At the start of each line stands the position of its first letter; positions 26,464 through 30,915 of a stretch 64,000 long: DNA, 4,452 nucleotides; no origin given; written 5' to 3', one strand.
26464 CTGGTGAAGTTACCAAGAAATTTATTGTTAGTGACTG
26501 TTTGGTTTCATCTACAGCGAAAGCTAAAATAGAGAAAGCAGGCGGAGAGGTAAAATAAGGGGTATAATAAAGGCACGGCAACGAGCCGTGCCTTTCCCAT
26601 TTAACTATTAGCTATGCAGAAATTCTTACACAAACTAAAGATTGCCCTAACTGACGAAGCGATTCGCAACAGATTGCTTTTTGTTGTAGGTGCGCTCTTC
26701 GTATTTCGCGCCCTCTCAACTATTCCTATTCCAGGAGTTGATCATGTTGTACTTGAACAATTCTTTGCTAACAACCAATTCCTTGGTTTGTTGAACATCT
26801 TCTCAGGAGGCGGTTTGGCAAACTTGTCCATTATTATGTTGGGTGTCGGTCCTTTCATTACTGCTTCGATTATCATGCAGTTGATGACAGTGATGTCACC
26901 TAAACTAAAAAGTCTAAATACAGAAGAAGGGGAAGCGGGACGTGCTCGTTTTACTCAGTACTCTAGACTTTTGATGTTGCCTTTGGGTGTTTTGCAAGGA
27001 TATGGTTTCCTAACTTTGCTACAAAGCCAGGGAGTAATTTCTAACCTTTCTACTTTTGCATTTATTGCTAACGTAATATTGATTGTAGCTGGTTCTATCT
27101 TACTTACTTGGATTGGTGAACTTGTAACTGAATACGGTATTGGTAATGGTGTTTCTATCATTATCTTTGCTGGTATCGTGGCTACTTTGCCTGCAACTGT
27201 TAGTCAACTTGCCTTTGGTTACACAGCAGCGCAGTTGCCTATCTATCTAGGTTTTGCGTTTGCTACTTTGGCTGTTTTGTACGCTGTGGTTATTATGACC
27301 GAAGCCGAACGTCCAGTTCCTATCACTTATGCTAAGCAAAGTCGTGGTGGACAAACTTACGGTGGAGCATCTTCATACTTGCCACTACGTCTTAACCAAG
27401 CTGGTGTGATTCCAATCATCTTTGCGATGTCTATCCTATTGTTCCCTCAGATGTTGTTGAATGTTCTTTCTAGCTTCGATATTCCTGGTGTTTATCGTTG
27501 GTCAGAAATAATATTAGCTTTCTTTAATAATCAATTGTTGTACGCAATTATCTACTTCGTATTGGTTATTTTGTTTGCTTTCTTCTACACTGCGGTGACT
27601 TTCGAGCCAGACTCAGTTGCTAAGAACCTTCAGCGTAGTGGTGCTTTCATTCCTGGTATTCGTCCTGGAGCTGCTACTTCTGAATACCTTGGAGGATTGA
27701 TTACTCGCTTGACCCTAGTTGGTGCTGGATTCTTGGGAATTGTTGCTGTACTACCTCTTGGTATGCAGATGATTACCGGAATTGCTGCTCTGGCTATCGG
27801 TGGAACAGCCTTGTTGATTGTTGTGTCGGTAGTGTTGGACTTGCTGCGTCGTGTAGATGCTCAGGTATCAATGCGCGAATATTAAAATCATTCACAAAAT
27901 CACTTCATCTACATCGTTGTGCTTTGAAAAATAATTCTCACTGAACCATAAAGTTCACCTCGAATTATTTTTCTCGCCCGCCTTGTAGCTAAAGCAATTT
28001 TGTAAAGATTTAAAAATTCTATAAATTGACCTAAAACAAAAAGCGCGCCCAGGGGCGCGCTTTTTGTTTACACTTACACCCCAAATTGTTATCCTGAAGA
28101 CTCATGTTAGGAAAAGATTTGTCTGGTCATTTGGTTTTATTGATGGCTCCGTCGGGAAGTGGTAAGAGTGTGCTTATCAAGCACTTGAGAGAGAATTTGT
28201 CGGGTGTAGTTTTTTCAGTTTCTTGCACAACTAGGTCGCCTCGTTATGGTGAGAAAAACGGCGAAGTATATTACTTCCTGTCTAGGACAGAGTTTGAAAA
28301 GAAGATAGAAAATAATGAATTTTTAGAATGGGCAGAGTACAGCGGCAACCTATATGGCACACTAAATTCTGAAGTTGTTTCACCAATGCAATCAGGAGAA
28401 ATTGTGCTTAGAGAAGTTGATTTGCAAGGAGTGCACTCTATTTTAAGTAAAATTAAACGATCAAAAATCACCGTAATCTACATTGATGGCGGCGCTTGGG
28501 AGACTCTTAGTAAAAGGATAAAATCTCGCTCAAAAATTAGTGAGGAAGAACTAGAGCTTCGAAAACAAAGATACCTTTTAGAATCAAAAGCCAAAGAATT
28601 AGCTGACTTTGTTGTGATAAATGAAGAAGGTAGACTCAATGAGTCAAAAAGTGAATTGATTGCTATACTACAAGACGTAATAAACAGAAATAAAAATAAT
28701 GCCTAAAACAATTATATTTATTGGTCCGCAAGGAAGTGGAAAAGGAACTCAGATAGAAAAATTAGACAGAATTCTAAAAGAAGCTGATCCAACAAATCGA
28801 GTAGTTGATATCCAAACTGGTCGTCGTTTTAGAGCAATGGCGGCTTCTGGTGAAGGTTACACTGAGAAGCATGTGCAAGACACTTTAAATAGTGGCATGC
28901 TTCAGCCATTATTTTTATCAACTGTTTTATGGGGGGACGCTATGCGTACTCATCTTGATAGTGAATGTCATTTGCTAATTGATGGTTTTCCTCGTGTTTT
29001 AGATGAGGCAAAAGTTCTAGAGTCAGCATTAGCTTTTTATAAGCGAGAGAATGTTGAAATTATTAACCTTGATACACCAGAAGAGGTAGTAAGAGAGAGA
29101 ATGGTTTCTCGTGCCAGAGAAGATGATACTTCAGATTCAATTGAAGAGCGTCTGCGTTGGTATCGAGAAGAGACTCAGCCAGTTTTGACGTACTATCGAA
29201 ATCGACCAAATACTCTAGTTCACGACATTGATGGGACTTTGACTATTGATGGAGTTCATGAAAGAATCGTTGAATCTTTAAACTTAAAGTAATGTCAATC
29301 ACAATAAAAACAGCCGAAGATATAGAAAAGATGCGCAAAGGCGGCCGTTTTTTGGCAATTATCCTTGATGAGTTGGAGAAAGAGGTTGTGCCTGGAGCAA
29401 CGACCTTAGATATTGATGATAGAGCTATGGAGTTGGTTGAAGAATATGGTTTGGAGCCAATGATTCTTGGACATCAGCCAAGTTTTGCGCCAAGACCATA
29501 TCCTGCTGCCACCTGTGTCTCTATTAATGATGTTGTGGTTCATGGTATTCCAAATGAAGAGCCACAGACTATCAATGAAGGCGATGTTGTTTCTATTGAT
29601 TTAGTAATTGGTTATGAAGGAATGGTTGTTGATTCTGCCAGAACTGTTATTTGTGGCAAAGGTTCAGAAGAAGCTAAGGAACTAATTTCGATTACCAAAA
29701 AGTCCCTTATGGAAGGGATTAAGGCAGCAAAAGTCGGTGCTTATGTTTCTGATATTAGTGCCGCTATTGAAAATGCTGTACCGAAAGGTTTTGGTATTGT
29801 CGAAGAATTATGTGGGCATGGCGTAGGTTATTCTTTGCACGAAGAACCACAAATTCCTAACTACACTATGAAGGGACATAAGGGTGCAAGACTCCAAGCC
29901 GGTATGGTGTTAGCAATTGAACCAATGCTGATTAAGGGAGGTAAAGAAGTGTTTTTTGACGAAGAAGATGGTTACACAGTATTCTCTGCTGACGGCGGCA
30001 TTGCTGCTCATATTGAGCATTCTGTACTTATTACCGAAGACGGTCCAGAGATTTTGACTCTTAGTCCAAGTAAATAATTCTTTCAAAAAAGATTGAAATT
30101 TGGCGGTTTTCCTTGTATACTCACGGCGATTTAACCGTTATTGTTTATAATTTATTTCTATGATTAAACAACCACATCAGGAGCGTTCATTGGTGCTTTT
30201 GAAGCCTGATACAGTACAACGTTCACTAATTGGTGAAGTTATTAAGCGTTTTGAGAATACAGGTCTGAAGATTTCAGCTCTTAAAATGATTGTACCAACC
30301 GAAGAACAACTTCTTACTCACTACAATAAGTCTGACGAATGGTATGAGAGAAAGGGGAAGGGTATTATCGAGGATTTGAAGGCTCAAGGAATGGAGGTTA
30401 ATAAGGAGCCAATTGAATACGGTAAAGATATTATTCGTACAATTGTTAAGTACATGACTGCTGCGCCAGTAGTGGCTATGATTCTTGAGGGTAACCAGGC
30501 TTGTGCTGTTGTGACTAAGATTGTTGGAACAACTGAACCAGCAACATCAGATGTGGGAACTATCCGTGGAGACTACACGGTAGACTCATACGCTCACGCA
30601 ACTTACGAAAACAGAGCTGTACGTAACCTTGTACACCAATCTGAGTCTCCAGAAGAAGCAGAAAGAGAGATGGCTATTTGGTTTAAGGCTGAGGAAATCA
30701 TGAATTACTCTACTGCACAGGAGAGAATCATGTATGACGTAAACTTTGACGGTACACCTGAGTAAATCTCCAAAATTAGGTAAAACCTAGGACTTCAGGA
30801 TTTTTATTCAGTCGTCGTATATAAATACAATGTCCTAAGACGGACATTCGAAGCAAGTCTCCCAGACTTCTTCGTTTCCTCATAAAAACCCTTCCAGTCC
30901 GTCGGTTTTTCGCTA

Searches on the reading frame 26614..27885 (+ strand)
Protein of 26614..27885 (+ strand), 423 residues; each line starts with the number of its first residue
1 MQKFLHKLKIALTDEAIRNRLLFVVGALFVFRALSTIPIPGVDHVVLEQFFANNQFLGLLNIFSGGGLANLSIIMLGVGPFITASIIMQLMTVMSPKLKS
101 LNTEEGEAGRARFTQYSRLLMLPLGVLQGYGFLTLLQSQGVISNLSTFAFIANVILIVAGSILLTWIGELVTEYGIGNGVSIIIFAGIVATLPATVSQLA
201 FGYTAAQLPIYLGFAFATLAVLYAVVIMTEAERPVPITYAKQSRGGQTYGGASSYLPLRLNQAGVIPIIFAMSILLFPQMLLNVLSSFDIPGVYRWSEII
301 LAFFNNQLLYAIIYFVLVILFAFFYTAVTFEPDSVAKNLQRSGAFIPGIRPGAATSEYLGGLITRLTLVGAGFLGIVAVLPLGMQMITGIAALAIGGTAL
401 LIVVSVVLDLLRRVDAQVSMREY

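Call 12: find_homologous_proteins(query=window:26614-27885:+, max_evalue=1e-30)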
Query window:26614-27885:+ (423 aa): 8000 proteins with E <= 1e-30 among 8000 candidates; the best 120 are listed.
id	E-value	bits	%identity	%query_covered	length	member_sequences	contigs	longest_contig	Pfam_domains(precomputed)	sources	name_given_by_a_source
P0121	5.4e-259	877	100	100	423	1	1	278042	PF00344.26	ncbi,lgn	-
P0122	2.8e-234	796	90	100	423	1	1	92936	PF00344.26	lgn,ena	-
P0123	2.7e-233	792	89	100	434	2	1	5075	PF00344.26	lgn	-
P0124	1.4e-232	790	89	100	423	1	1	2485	PF00344.26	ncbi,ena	-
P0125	9.4e-232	787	88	100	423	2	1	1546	PF00344.26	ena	-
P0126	1.3e-231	787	88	100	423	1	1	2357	PF00344.26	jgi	jgi:preprotein translocase subunit SecY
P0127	1.9e-231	786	89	100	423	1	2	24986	PF00344.26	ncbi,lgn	ncbi:MAG: preprotein translocase subunit SecY [Candidatus Paceibacterota bacterium]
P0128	4.8e-231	785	89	100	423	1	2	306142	PF00344.26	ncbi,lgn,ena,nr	ncbi:preprotein translocase subunit SecY [Candidatus Nomurabacteria bacterium]|nr:preprotein translo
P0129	1.0e-230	784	88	100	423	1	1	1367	PF00344.26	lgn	-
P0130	1.6e-230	783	89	100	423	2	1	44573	PF00344.26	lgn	-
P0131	2.3e-230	783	88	100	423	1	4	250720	PF00344.26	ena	-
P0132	7.5e-230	781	88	100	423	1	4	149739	PF00344.26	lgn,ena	-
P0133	8.2e-230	781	87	100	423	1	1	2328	PF00344.26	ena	-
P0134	8.3e-230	781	88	100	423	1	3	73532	PF00344.26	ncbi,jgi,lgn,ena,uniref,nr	ncbi:preprotein translocase subunit SecY [Candidatus Kaiserbacteria bacterium CG10_big_fil_rev_8_21_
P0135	1.6e-229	780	88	100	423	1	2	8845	PF00344.26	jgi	-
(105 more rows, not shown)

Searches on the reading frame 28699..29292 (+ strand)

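Call 69: search_protein_families(library=pfam, proteins=[window:28699-29292:+], max_evalue=0.0001)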
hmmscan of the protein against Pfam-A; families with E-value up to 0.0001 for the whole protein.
window:28699-29292:+ (197 aa): 3 families
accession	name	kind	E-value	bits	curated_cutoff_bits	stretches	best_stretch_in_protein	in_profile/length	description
PF00406.28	ADK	-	8.7e-25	88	26.8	1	8-169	2-149/151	Adenylate kinase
PF13207.12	AAA_17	-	1.4e-13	51.7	27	1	9-149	2-133/136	AAA domain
PF13671.12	AAA_33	-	4.3e-06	27.5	27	0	118-160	98-141/143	AAA domain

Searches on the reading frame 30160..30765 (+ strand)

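Call 69: search_protein_families(library=pfam, proteins=[window:30160-30765:+], max_evalue=0.0001)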
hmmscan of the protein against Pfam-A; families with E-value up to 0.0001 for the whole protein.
window:30160-30765:+ (201 aa): 1 family
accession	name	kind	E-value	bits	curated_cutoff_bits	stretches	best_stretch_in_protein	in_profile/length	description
PF00334.24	NDK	-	1.3e-38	132.4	27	2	88-180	53-135/135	Nucleoside diphosphate kinase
